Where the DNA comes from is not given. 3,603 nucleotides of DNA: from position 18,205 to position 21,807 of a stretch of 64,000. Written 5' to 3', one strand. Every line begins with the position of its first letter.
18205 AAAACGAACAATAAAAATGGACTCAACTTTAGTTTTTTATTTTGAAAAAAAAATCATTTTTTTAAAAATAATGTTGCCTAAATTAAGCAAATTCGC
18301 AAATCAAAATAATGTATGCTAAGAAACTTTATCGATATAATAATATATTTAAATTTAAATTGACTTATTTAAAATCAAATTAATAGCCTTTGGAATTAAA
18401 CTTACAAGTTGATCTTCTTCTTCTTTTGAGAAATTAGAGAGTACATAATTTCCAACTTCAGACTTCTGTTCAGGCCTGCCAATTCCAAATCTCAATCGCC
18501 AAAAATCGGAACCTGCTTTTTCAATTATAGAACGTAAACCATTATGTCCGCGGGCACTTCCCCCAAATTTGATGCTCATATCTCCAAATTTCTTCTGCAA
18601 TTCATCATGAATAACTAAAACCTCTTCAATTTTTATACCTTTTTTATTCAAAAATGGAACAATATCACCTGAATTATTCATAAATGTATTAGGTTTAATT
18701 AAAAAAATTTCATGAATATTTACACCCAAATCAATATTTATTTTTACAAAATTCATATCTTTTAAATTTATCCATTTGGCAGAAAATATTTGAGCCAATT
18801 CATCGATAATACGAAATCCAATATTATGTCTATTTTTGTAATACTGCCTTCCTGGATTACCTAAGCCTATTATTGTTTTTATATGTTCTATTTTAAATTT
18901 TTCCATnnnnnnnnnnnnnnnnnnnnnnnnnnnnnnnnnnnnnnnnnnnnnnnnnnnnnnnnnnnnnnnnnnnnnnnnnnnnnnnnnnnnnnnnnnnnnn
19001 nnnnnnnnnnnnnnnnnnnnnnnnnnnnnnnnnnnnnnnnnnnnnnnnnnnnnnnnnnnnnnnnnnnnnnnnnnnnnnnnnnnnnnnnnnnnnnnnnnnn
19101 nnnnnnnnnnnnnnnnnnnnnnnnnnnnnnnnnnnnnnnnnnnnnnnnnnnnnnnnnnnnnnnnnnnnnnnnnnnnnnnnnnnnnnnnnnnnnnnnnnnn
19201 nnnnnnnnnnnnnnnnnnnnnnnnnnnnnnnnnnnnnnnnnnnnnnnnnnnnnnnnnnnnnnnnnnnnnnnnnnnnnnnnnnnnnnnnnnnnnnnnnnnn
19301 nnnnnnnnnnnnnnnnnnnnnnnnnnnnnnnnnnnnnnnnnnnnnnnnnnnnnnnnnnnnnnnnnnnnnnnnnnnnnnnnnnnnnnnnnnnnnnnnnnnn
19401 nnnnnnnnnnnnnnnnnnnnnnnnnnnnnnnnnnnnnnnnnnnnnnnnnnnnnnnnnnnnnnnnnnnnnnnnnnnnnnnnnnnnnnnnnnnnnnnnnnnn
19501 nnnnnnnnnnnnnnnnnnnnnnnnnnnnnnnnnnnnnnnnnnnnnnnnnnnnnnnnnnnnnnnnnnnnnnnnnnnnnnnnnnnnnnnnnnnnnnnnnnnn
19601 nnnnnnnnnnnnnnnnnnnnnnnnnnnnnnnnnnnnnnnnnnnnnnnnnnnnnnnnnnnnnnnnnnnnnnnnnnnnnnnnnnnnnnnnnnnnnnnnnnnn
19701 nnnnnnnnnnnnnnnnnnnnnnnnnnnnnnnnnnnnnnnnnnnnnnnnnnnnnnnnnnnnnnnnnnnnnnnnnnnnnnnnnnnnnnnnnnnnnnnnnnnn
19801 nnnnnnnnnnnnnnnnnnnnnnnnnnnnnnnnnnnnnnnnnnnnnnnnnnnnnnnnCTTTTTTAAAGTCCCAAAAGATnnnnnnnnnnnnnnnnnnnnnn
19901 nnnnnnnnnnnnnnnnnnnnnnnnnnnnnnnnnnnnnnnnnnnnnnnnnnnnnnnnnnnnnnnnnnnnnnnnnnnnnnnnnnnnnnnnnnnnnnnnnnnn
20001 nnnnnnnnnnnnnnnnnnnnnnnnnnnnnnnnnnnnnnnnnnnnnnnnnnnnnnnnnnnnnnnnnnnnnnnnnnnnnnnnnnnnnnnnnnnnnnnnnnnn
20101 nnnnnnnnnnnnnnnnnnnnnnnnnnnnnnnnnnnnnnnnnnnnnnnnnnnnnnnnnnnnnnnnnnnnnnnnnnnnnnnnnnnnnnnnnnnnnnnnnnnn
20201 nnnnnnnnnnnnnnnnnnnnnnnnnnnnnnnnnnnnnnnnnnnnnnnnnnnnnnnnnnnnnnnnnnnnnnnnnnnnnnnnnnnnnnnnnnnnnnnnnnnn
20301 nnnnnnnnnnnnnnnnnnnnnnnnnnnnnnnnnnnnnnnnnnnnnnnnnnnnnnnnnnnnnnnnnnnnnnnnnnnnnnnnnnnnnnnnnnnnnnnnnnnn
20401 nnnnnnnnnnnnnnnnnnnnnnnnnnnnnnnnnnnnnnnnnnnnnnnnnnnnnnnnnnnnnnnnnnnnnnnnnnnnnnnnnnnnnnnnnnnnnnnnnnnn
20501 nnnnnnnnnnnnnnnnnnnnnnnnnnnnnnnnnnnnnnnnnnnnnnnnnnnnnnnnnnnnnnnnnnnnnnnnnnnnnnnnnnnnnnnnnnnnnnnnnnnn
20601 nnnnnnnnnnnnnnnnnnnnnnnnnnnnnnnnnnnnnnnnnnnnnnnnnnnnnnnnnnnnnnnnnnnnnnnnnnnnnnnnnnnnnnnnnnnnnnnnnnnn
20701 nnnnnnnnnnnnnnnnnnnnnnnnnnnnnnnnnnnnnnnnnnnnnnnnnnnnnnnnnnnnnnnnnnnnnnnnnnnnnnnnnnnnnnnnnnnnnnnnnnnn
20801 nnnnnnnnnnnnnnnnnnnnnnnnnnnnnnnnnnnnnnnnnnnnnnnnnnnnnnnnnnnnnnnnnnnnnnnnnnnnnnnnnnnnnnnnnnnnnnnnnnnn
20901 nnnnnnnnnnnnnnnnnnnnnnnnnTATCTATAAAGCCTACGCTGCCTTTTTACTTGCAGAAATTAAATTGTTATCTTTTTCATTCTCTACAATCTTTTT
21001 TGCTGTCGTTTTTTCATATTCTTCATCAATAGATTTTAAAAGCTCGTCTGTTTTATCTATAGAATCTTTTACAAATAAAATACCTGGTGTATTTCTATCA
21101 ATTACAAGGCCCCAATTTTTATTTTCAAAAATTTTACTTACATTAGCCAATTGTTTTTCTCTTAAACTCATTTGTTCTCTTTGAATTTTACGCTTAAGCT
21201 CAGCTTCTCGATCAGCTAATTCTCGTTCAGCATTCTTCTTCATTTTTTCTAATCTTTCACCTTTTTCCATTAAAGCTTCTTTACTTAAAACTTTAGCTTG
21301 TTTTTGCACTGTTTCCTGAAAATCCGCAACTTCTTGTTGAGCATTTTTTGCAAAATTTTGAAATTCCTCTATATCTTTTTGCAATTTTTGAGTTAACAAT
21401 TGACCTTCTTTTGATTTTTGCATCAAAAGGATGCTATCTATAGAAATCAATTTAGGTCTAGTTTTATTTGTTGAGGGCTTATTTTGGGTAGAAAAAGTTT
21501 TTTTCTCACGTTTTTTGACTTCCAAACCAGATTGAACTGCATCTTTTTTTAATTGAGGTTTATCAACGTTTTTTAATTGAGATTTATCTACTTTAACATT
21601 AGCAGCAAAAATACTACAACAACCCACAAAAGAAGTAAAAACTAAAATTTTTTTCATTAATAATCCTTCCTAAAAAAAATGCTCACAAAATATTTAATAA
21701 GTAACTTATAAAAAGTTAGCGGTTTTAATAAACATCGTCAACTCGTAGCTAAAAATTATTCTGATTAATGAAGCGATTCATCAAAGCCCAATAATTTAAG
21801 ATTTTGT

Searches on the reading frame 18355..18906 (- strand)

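Call 58: search_protein_families(library=pfam, proteins=[window:18355-18906:-], max_evalue=0.0001)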
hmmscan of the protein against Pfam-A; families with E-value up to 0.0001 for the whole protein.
window:18355-18906:- (183 aa): 1 family
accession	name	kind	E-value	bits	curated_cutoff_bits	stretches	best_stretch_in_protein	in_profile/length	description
PF01195.25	Pept_tRNA_hydro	-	4.1e-53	180.4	27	1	12-178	2-167/183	Peptidyl-tRNA hydrolase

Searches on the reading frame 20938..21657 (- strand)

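Call 58: search_protein_families(library=pfam, proteins=[window:20938-21657:-], max_evalue=0.0001)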
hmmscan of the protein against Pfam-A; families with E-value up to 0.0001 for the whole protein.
window:20938-21657:- (239 aa): 1 family
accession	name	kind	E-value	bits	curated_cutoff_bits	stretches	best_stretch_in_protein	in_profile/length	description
PF03938.19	OmpH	-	4.3e-11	43.6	32.4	1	72-209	4-140/141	Outer membrane protein (OmpH-like)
